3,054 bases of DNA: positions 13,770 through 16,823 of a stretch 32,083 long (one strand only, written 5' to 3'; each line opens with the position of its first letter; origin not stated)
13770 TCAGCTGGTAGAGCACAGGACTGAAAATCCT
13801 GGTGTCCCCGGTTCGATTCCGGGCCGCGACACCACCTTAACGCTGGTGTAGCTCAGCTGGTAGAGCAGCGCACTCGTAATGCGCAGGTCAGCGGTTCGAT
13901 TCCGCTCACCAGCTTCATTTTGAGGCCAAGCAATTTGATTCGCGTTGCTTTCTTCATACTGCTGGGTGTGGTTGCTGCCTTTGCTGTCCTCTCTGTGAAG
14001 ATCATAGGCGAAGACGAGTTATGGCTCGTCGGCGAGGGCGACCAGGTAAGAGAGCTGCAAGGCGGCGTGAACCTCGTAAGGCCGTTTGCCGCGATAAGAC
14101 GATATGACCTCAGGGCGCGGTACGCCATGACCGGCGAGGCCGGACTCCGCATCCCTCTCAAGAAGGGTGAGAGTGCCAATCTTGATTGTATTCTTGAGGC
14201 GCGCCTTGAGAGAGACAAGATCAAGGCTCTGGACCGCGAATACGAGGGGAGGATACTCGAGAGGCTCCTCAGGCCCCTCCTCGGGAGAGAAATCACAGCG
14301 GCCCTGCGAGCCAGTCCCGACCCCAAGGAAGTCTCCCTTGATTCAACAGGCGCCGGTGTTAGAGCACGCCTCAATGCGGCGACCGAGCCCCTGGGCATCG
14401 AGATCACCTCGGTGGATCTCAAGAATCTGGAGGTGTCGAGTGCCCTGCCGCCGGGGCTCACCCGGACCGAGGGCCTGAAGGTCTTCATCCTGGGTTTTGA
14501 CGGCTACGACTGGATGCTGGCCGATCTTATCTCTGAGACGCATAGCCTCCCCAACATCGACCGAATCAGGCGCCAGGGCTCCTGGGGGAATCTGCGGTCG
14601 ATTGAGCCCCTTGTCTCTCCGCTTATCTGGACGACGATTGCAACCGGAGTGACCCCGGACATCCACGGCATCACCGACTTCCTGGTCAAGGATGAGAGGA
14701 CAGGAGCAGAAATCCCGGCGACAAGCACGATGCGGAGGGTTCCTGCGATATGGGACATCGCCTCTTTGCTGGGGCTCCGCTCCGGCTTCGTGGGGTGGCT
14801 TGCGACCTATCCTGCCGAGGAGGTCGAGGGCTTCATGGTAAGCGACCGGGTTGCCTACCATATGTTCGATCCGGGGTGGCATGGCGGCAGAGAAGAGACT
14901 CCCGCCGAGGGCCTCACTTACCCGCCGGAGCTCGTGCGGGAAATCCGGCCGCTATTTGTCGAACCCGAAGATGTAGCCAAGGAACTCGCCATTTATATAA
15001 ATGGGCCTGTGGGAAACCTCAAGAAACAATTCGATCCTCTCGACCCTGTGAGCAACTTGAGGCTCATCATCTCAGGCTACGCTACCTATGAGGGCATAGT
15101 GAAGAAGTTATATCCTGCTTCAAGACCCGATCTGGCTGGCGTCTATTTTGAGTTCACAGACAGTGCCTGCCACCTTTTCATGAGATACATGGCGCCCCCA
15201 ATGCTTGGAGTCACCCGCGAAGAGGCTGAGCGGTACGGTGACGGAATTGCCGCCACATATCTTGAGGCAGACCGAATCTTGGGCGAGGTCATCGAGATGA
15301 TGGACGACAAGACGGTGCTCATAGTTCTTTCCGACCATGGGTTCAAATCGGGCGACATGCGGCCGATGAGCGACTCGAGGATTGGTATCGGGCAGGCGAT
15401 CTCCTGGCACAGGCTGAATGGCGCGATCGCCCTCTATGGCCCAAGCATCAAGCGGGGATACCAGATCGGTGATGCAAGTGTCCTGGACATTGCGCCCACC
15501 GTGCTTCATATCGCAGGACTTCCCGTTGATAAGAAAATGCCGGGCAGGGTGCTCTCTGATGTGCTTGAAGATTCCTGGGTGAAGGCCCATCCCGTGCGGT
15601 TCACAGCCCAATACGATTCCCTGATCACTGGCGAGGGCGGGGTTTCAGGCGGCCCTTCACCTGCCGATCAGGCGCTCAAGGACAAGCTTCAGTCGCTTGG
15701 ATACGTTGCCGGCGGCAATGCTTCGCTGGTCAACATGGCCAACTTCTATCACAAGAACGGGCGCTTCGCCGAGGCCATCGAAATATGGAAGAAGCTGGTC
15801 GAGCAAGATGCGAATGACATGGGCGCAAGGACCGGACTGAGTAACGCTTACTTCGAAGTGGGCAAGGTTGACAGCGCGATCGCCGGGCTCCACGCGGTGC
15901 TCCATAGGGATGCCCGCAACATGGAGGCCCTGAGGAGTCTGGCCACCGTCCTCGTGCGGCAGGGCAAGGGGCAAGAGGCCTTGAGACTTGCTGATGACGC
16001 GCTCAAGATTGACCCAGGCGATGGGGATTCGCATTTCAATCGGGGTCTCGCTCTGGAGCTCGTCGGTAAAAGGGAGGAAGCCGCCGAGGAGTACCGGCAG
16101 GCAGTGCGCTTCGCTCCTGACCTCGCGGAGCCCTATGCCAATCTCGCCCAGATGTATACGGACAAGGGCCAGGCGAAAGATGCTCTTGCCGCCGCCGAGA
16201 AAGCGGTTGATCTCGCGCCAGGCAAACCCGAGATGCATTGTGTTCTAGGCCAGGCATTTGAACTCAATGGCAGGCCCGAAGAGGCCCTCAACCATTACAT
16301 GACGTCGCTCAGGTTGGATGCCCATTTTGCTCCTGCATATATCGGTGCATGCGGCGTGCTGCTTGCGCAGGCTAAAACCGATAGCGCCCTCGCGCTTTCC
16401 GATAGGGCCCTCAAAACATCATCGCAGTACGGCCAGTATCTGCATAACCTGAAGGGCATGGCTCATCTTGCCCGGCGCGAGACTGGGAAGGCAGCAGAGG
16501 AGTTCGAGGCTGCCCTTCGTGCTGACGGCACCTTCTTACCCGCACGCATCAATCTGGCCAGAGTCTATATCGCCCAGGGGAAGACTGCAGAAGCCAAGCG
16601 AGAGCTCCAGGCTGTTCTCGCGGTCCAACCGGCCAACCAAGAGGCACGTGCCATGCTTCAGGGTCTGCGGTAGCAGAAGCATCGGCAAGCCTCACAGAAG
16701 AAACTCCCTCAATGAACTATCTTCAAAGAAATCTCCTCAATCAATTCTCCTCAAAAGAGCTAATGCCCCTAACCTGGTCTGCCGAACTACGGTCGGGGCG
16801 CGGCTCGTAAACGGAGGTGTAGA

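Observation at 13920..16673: Unusual fusion: TM anchor + SPFH (HflC-like) domain + NPP-type phosphodiesterase + TPR array in one 917-aa protein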

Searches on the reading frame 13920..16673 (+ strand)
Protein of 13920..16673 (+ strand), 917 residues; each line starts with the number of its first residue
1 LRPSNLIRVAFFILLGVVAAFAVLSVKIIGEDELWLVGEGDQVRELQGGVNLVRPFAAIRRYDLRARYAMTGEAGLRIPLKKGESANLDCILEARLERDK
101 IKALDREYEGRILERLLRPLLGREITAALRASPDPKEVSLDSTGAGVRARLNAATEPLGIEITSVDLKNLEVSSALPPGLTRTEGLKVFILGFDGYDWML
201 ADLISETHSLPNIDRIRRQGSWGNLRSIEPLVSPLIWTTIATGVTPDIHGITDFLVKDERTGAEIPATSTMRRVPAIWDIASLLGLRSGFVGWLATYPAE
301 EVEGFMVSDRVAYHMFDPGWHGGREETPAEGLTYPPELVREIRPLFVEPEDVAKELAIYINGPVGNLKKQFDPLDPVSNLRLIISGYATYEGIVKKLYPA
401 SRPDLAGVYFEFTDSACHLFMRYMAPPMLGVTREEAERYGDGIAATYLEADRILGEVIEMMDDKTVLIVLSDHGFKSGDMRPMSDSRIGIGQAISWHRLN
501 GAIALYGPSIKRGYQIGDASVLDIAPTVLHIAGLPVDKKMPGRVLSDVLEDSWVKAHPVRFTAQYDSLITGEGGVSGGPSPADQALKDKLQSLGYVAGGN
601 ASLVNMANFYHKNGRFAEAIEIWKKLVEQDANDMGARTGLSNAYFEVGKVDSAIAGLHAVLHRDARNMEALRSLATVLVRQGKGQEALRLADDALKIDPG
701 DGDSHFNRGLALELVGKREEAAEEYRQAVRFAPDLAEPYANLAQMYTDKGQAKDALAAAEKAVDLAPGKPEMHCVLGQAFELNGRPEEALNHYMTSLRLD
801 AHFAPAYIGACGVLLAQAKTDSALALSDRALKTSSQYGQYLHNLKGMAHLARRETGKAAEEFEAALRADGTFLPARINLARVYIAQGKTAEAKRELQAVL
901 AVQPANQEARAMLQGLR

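Call 3: search_protein_families(library=pfam, proteins=[window:13920-16673:+], max_evalue=1)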
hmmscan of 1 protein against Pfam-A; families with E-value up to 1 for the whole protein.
window:13920-16673:+ (917 aa): 48 families (the best 25 are shown)
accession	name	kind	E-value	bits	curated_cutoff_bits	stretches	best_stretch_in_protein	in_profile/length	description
PF07719.23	TPR_2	-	5.4e-32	107.7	27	7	704-734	3-33/34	Tetratricopeptide repeat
PF14559.12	TPR_19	-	1.7e-28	99.1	25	6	850-913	2-65/68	Tetratricopeptide repeat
PF01663.27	Phosphodiest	-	7.1e-26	92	23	1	189-479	2-225/342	Type I phosphodiesterase / nucleotide pyrophosphatase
PF00515.34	TPR_1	-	1e-24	85.7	27.8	4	771-801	2-32/34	Tetratricopeptide repeat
PF13181.12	TPR_8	-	1.5e-23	81.3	25.7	5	736-767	1-32/34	Tetratricopeptide repeat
PF13431.12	TPR_17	-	2e-23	81.1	24.4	3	691-720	2-31/34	Tetratricopeptide repeat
PF13414.12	TPR_11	-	1.3e-22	79.6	26.8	4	716-746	8-38/42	TPR repeat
PF13428.12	TPR_14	-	3.7e-22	77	23.5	6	669-706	2-39/44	Tetratricopeptide repeat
PF13432.12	TPR_16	-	1.8e-21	76.7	32.7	6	640-701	3-64/65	Tetratricopeptide repeat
PF13424.12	TPR_12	-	6.4e-20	71.6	30.1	5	735-799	2-74/77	Tetratricopeptide repeat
PF07721.20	TPR_4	-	1.3e-14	53.7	27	2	875-897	3-25/26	Tetratricopeptide repeat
PF13374.12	TPR_10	-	1.3e-13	50.9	27.5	4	669-697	3-31/42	Tetratricopeptide repeat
PF13176.12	TPR_7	-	6.2e-13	48.2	27.9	2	602-625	1-24/36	Tetratricopeptide repeat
PF12895.13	ANAPC3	-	9.7e-13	48.7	27.2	3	600-657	23-79/82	Anaphase-promoting complex, cyclosome, subunit 3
PF13429.12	TPR_15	-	2.2e-09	37.6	26.2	3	715-798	159-242/280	Tetratricopeptide repeat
PF01145.31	Band_7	-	6.9e-07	29.9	23.6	1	28-173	2-148/176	SPFH domain / Band 7 family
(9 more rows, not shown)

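Call 4: search_protein_families(library=ncbifam, proteins=[window:13920-16673:+], max_evalue=1)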
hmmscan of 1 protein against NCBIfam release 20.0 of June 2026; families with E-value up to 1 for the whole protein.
window:13920-16673:+ (917 aa): 40 families (the best 25 are shown)
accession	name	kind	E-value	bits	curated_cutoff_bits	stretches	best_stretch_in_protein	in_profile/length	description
TIGR02917.1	PEP_TPR_lipo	equivalog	2.4e-33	115.1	312.2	3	583-792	652-859/899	XrtA/PEP-CTERM system TPR-repeat protein PrsT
NF040959.1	MamA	equivalog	5.6e-25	88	200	2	605-765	42-202/204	magnetosome protein MamA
NF033762.1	social_mot_Tgl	equivalog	4.7e-24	85.1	225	3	748-895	43-192/252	social motility TPR repeat lipoprotein Tgl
TIGR02521.1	type_IV_pilW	equivalog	5.6e-22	78.4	154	3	736-910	31-204/234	type IV pilus biogenesis/stability protein PilW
NF052415.1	T3SS_chap_SctY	equivalog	3.6e-18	66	70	4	641-729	13-104/106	type III secretion apparatus assembly chaperone SctY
NF033920.0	C39_PA2778_fam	equivalog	1.3e-16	60.8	150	3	603-699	159-255/255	PA2778 family cysteine peptidase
NF033758.1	gliding_GltE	equivalog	6.2e-15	55.1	225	2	605-823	125-342/411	adventurous gliding motility TPR repeat lipoprotein GltE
TIGR02552.1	LcrH_SycD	equivalog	1.2e-11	44.4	104.8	3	658-771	8-121/136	SycD/LcrH family type III secretion system chaperone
TIGR03939.1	PGA_TPR_OMP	equivalog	5.5e-11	41.4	366.65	1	602-705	88-191/800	poly-beta-1,6 N-acetyl-D-glucosamine export porin PgaA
NF008757.0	PRK11788.1-5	equivalog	1.5e-09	37.5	363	2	604-836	73-314/388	lipopolysaccharide assembly protein LapB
NF002725.1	PRK02603.1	equivalog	3.5e-09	36.9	143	3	682-759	49-129/173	photosystem I assembly protein Ycf3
TIGR00990.1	3a0801s09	subfamily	9.4e-09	34.4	757.25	1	696-874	325-502/615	mitochondrial import receptor subunit TOM70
TIGR04510.1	mod_pep_cyc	subfamily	3.8e-08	32.3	400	1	715-909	411-604/814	putative peptide modification system cyclase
NF007468.0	PRK10049.1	equivalog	6.6e-08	31.2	1043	2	605-700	106-200/817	poly-beta-1,6 N-acetyl-D-glucosamine export porin PgaA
NF047507.1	TPR_BatC_Lepto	exception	1.1e-07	31.6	175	1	681-742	71-136/214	TPR repeat-containing protein BatC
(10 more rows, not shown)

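Call 75: search_protein_families(library=padloc, proteins=[window:13935-16673:+], max_evalue=0.01)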
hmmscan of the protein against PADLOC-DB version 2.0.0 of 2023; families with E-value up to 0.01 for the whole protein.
window:13935-16673:+ (912 aa): 2 families
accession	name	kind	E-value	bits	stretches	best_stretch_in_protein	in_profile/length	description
PDLC04488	PDC-M16B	-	0.00046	17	0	576-644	74-142/634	-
PDLC04781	PDC-M71B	-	0.0037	14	0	872-901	154-183/515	-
